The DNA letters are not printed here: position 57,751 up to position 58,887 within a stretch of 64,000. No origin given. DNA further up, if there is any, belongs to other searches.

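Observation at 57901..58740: GGDEF-domain protein with GGEEI signature between gatB and dnaE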

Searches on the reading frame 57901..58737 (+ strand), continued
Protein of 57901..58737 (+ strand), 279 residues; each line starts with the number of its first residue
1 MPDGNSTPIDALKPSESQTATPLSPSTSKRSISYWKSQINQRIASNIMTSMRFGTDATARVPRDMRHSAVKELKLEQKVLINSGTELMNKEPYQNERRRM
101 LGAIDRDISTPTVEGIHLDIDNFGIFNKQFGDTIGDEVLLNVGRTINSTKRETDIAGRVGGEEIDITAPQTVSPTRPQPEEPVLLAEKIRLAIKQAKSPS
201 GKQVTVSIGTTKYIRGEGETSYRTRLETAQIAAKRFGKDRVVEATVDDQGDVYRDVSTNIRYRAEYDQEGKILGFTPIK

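Call 44: predict_structure(alignment_id=A2)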
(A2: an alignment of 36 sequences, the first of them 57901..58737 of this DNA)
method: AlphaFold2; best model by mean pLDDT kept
length: 279 residues; sequences in the alignment: 36
mean_pLDDT: 83.8   pTM: 0.72
mean pLDDT of the five models: 83.8, 83.2, 82.6, 81.5, 81.3
residues with pLDDT >= 90: 169; 70-90: 61; 50-70: 23; < 50: 26
segments of 3 or more residues with pLDDT < 50: 1-5, 8-27
pLDDT, mean of each block of 10 residues (from residue 1): 46 40 45 73 79 71 79 77 92 95 91 95 95 94 95 93 94 57 86 94 96 95 96 95 95 94 93 92
secondary structure, 60 per line:
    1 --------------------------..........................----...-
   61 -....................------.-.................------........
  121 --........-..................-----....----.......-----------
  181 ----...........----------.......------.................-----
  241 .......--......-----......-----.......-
elements in order: H27-52 H62-80 H90-106 E113-120 H123-130 H132-149 E155-158 E163-169 H185-195 E206-212 H219-235 E241-247 E250-255 E261-266 E272-278

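Call 60: find_homologous_proteins(query=A2, max_evalue=1e-20)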
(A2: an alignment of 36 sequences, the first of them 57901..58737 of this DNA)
Query A2 (36 sequences) (279 aa, profile of the alignment): 302 proteins with E <= 1e-20 among 8000 candidates; the best 120 are listed.
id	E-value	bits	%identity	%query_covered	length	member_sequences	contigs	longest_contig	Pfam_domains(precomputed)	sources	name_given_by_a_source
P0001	6.5e-95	336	96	100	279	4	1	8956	PF00990.27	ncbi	-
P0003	7.1e-95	335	85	100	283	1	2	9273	PF00990.27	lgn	-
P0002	3.4e-93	330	89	100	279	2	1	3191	PF00990.27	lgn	-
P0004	8.8e-93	329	73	100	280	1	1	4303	PF00990.27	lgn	-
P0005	5.2e-91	323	70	100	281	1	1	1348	PF00990.27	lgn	-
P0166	2.7e-75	271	37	55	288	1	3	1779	PF00990.27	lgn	-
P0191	4.3e-71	257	35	54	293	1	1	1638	PF00990.27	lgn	-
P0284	9.3e-49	184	32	65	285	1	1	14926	PF00990.27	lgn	-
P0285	2.8e-44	170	35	53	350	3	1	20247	PF00990.27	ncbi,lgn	-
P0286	1.6e-40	157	38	48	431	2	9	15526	PF11845.14,PF00990.27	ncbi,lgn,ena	-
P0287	2.1e-39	154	38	45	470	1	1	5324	PF00990.27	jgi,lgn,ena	-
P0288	9.8e-39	151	27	75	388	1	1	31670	PF00990.27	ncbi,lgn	-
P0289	2.0e-37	147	32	64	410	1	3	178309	PF00990.27,PF17853.7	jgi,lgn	jgi:diguanylate cyclase (GGDEF)-like protein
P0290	5.0e-37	146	29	75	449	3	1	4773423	PF13426.14,PF13188.14,PF08448.17,PF00989.32,PF00990.27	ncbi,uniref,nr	ncbi:diguanylate cyclase [Thalassotalea euphylliae]|uniref:diguanylate cyclase n=2 Tax=Thalassotalea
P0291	2.5e-36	143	31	52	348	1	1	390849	PF22335.2,PF00990.27,PF17853.7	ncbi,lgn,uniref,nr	ncbi:diguanylate cyclase [Sulfurivirga caldicuralii]|uniref:diguanylate cyclase n=1 Tax=Sulfurivirga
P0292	6.4e-36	142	40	44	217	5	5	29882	PF00672.31,PF00990.27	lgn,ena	-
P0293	1.6e-35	141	32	64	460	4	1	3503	PF00990.27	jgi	jgi:diguanylate cyclase (GGDEF)-like protein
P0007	1.9e-35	141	42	34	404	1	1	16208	PF00990.27,PF13675.12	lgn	-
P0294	3.8e-35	140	32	64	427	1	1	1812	PF00990.27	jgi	jgi:diguanylate cyclase (GGDEF)-like protein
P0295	6.9e-35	139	36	46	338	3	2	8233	PF00990.27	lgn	-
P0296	7.6e-35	139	33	47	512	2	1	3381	PF00672.31,PF00990.27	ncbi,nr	ncbi:MAG: diguanylate cyclase, partial [Conexibacter sp.]|nr:diguanylate cyclase [Conexibacter sp.]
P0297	7.8e-35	139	32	64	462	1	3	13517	PF00990.27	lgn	-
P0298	7.9e-35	139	29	56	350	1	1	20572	PF22335.2,PF00990.27,PF27002.1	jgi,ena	-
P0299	1.0e-34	138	29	47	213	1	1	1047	PF00990.27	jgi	jgi:diguanylate cyclase (GGDEF)-like protein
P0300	1.3e-34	138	29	47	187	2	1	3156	PF00990.27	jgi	jgi:diguanylate cyclase (GGDEF)-like protein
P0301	1.6e-34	138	29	47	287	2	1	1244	PF13185.13,PF00990.27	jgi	jgi:diguanylate cyclase (GGDEF)-like protein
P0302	1.9e-34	137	32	45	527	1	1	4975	PF00990.27,PF20975.3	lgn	-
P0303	2.6e-34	137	36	45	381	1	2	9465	PF08447.19,PF13426.14,PF13188.14,PF08448.17,PF00989.32,PF00990.27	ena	-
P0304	3.6e-34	136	27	65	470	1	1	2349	PF13426.14,PF00989.32,PF00990.27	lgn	-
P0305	6.0e-34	136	29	47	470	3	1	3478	PF00990.27,PF00072.31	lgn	-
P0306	8.2e-34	135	30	62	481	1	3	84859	PF00990.27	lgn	-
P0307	9.8e-34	135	37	46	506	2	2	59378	PF13492.13,PF00990.27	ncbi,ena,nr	ncbi:MAG: hypothetical protein CMP23_17390 [Rickettsiales bacterium]|nr:hypothetical protein [Ricket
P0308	1.1e-33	135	32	64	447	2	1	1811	PF00990.27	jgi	jgi:diguanylate cyclase (GGDEF)-like protein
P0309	1.2e-33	135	35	46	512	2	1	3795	PF08447.19,PF13426.14,PF13188.14,PF08448.17,PF00989.32,PF00990.27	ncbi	ncbi:MAG: diguanylate cyclase [Pseudomonadota bacterium]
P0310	1.4e-33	135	26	58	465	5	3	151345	PF00990.27,PF00072.31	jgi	jgi:two-component system cell cycle response regulator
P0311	2.4e-33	134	36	44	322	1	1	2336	PF13188.14,PF08448.17,PF00990.27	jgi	jgi:diguanylate cyclase (GGDEF)-like protein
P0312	2.5e-33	134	34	44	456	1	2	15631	PF00990.27,PF00072.31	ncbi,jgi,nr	ncbi:MAG TPA: PleD family two-component system response regulator [Roseiarcus sp.]|nr:PleD family tw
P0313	2.7e-33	134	31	46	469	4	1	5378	PF00990.27,PF00072.31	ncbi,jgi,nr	ncbi:MAG TPA: PleD family two-component system response regulator [Stellaceae bacterium]|jgi:two-com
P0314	6.3e-33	132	32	46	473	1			PF00990.27,PF00072.31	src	-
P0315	7.6e-33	132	33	34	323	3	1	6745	PF00990.27,PF00072.31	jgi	-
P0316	9.8e-33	132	32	44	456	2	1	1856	PF00990.27,PF00072.31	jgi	jgi:two-component system cell cycle response regulator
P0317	9.9e-33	132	40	34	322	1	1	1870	PF08448.17,PF00990.27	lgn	-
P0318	1.0e-32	132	27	62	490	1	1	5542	PF02743.25,PF00990.27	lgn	-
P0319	1.1e-32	132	32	61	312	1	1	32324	PF00990.27,PF00072.31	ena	-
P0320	1.3e-32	131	32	54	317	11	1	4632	PF00990.27,PF00072.31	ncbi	-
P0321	1.3e-32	131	35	45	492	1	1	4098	PF02743.25,PF00990.27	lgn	-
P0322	2.0e-32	131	30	46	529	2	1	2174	PF01814.29,PF00990.27,PF13675.12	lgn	-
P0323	2.0e-32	131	35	34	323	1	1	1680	PF00990.27,PF00072.31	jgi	-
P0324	2.2e-32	131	32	34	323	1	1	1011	PF00990.27,PF00072.31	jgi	jgi:two-component system cell cycle response regulator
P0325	2.4e-32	130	30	62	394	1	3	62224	PF00990.27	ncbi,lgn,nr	ncbi:MAG: GGDEF domain-containing protein [Ectothiorhodospiraceae bacterium]|nr:GGDEF domain-contain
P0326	2.6e-32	130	33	61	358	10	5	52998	PF00990.27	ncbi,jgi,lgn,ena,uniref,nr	ncbi:MAG: GGDEF domain-containing protein [Aquidulcibacter sp.]|jgi:diguanylate cyclase|uniref:GGDEF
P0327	3.3e-32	130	36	44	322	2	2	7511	PF13188.14,PF08448.17,PF00989.32,PF00990.27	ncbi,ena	-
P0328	3.3e-32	130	31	61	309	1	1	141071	PF00990.27,PF00072.31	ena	-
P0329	3.5e-32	130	31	61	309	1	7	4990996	PF00990.27,PF00072.31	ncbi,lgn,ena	-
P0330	4.8e-32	129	36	47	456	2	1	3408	PF00990.27,PF00072.31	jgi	-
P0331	5.0e-32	129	36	45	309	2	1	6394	PF00990.27,PF00072.31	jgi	jgi:diguanylate cyclase (GGDEF)-like protein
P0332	5.2e-32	129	36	45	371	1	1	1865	PF00990.27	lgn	-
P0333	5.7e-32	129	35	34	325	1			PF00990.27,PF00072.31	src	-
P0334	5.8e-32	129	33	44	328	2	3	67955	PF00990.27,PF00072.31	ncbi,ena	ncbi:MAG: diguanylate cyclase [Nodosilinea sp.]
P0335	5.9e-32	129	29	44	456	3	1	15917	PF00990.27,PF00072.31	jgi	jgi:two-component system, cell cycle response regulator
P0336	6.1e-32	129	28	45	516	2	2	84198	PF02743.25,PF00990.27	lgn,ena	-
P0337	6.7e-32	129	36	46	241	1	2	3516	PF00990.27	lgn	-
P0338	6.7e-32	129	35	46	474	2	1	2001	PF13185.13,PF00990.27,PF00072.31,PF11849.15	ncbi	-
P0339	6.7e-32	129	31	46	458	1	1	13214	PF21118.3,PF14361.13,PF22335.2,PF00990.27,PF11563.15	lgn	-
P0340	7.7e-32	129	26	49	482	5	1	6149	PF00990.27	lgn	-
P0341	8.4e-32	129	37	44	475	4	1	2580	PF02743.25,PF00990.27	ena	-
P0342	1.1e-31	128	30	61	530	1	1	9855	PF13426.14,PF13188.14,PF01590.33,PF08448.17,PF13492.13,PF00989.32,PF00990.27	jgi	jgi:diguanylate cyclase (GGDEF)-like protein/PAS domain S-box-containing protein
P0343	1.5e-31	128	32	45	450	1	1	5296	PF13185.13,PF01590.33,PF00990.27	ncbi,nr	ncbi:MAG TPA: diguanylate cyclase [Telluria sp.]|nr:diguanylate cyclase [Telluria sp.]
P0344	1.6e-31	128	30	60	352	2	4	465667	PF00990.27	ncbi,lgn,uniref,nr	ncbi:diguanylate cyclase VdcA [Candidatus Phycosocius bacilliformis]|uniref:diguanylate cyclase n=1 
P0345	2.3e-31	127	33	34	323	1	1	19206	PF00990.27,PF00072.31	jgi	jgi:diguanylate cyclase (GGDEF)-like protein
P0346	2.3e-31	127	29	59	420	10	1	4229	PF08447.19,PF00989.32,PF00990.27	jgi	jgi:diguanylate cyclase (GGDEF)-like protein/PAS domain S-box-containing protein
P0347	2.5e-31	127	30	45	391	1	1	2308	PF00990.27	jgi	jgi:diguanylate cyclase (GGDEF)-like protein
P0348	2.6e-31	127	31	57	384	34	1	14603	PF00990.27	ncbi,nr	ncbi:MAG: GGDEF domain-containing protein [Alphaproteobacteria bacterium PA3]|nr:MAG: GGDEF domain-c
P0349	4.7e-31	126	30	60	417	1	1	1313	PF08447.19,PF00990.27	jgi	jgi:diguanylate cyclase (GGDEF)-like protein/PAS domain S-box-containing protein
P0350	5.4e-31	126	28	60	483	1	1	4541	PF00990.27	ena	-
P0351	5.6e-31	126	33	34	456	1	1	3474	PF00990.27,PF00072.31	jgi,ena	-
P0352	6.6e-31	126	33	45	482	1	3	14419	PF00990.27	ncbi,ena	-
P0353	7.7e-31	125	30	56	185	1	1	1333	PF00990.27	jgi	jgi:diguanylate cyclase (GGDEF)-like protein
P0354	8.9e-31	125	32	44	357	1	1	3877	PF00990.27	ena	-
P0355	9.2e-31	125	29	65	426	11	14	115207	PF08447.19,PF13426.14,PF08448.17,PF00989.32,PF00990.27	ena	-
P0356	9.6e-31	125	46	19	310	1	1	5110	PF00990.27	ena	-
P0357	1.0e-30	125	32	56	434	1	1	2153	PF13426.14,PF00990.27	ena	-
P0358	1.5e-30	125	29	46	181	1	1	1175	PF00990.27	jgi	jgi:diguanylate cyclase (GGDEF)-like protein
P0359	1.9e-30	124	33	48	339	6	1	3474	PF13185.13,PF01590.33,PF00990.27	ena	-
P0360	1.9e-30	124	42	34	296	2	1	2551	PF13426.14,PF13188.14,PF00989.32,PF00990.27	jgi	-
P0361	2.1e-30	124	28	61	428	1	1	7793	PF13426.14,PF00989.32,PF00990.27,PF00072.31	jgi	jgi:two-component system, cell cycle response regulator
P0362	2.3e-30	124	29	63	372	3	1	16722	PF00990.27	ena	-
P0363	2.4e-30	124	33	49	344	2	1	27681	PF00990.27,PF00072.31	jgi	jgi:diguanylate cyclase (GGDEF)-like protein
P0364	2.8e-30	124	28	35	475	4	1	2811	PF00990.27,PF00072.31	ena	-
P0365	2.8e-30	124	33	49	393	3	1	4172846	PF00990.27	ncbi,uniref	ncbi:GGDEF domain-containing protein [uncultured Roseibium sp.]|uniref:GGDEF domain-containing prote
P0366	3.2e-30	123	30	45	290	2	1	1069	PF00990.27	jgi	-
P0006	3.9e-30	123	34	58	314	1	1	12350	PF00498.32,PF16697.11,PF00990.27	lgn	-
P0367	5.5e-30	123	28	64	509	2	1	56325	PF08668.19,PF00990.27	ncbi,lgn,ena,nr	ncbi:MAG: GGDEF domain-containing protein [Myxococcales bacterium]|nr:GGDEF domain-containing protei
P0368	5.7e-30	123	33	45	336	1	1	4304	PF00990.27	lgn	-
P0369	7.9e-30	122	29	62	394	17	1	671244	PF00990.27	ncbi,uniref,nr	ncbi:diguanylate cyclase [Alteromonas genovensis]|uniref:diguanylate cyclase n=1 Tax=Alteromonas gen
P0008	8.7e-30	122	34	44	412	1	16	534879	PF13426.14,PF13188.14,PF08448.17,PF00990.27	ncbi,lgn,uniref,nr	ncbi:putative diguanylate cyclase YdaM [Klebsiella spallanzanii]|uniref:diguanylate cyclase n=1 Tax=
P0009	8.7e-30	122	34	44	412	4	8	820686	PF13426.14,PF13188.14,PF08448.17,PF00990.27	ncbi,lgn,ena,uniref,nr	ncbi:sensor domain-containing diguanylate cyclase [Klebsiella spallanzanii]|uniref:diguanylate cycla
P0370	9.3e-30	122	32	45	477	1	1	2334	PF00990.27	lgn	-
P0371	9.7e-30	122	30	63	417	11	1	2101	PF11845.14,PF00990.27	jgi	-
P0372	1.0e-29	122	31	45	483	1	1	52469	PF13185.13,PF00990.27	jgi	jgi:diguanylate cyclase (GGDEF)-like protein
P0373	1.4e-29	121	30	57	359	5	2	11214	PF00990.27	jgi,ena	jgi:diguanylate cyclase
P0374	1.4e-29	121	33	45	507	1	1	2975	PF00990.27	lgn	-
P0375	1.8e-29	121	29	46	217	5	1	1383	PF00990.27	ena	-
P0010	1.8e-29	121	33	49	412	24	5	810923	PF13426.14,PF13188.14,PF08448.17,PF00990.27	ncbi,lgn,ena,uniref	ncbi:sensor domain-containing diguanylate cyclase [Klebsiella huaxiensis]|uniref:sensor domain-conta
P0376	1.9e-29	121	29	60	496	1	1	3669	PF08668.19,PF00990.27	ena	-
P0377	1.9e-29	121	31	44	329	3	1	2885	PF00990.27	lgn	-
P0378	2.4e-29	121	26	52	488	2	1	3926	PF00990.27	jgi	jgi:diguanylate cyclase (GGDEF)-like protein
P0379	2.4e-29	121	37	46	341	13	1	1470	PF00990.27,PF00072.31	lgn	-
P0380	3.1e-29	120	31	48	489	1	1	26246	PF08447.19,PF13426.14,PF08448.17,PF00989.32,PF00990.27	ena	-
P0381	3.6e-29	120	32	46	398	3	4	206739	PF00990.27,PF13675.12,PF17853.7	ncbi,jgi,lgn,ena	jgi:diguanylate cyclase (GGDEF)-like protein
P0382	3.6e-29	120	30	70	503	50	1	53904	PF02743.25,PF00990.27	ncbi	-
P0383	3.8e-29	120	30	45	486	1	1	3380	PF00990.27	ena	-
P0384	6.0e-29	119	31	46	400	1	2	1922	PF00990.27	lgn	-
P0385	6.0e-29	119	31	46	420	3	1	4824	PF00990.27,PF13675.12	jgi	-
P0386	6.3e-29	119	33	45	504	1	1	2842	PF00990.27,PF03924.20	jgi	jgi:diguanylate cyclase (GGDEF)-like protein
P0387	6.5e-29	119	28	80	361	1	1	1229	PF00990.27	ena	-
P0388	7.1e-29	119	33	44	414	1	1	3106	PF00990.27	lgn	-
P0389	7.6e-29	119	33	48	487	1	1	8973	PF13188.14,PF12860.14,PF01590.33,PF00990.27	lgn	-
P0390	8.6e-29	119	39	29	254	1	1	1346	PF00990.27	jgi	-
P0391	8.9e-29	119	32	34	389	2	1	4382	PF00990.27,PF13675.12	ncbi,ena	-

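Call 64: search_protein_families(library=padloc, proteins=[window:57901-58737:+], max_evalue=0.01)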
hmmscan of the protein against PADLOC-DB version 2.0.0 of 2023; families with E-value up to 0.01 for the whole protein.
window:57901-58737:+ (279 aa): 0 families
